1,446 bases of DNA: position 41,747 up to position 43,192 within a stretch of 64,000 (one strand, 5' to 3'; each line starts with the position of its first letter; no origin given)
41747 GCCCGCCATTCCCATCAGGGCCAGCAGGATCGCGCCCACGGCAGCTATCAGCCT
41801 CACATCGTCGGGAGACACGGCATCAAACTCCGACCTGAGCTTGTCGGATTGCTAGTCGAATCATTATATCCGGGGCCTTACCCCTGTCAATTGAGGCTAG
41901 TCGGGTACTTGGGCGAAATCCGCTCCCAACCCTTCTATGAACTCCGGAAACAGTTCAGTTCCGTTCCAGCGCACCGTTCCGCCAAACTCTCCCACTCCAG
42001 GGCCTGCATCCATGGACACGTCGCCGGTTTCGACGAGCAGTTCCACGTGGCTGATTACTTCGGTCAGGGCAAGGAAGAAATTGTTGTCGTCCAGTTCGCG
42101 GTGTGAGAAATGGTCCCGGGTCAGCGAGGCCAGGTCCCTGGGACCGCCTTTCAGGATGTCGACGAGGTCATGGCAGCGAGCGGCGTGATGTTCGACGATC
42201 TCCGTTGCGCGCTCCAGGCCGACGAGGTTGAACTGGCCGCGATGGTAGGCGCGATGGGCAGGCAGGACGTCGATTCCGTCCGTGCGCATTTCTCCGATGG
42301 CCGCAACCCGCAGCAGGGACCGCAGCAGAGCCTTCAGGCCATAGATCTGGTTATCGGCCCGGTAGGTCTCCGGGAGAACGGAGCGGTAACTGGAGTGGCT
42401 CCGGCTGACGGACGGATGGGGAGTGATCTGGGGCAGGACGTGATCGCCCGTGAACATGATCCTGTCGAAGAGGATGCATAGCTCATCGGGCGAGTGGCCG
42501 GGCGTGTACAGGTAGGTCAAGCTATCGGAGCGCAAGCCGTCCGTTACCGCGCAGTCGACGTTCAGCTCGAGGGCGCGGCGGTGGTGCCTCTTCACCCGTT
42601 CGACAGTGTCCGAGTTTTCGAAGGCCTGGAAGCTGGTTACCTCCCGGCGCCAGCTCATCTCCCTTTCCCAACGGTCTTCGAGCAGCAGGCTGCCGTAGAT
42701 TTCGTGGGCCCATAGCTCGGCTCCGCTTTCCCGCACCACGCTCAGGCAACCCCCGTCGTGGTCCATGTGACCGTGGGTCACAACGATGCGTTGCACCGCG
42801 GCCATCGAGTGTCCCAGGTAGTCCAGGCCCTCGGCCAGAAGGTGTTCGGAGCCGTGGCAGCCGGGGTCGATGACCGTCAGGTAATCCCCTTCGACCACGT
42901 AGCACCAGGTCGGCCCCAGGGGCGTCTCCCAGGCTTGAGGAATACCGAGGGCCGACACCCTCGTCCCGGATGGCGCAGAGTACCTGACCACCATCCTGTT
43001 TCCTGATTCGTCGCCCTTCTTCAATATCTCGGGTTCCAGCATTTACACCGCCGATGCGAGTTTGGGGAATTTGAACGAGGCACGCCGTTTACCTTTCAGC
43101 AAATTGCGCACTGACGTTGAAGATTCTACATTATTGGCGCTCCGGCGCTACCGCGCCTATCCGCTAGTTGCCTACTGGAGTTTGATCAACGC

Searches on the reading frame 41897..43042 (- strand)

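Call 76: search_protein_families(library=pfam, proteins=[window:41897-43042:-], max_evalue=0.001)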
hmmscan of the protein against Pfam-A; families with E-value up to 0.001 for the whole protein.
window:41897-43042:- (381 aa): 2 families
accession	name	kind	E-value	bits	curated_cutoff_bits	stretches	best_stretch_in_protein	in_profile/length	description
PF00753.33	Lactamase_B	-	2.3e-17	64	22.7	1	42-222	3-177/196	Metallo-beta-lactamase superfamily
PF12706.13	Lactamase_B_2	-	0.00067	19.7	27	0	73-117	22-67/200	Beta-lactamase superfamily domain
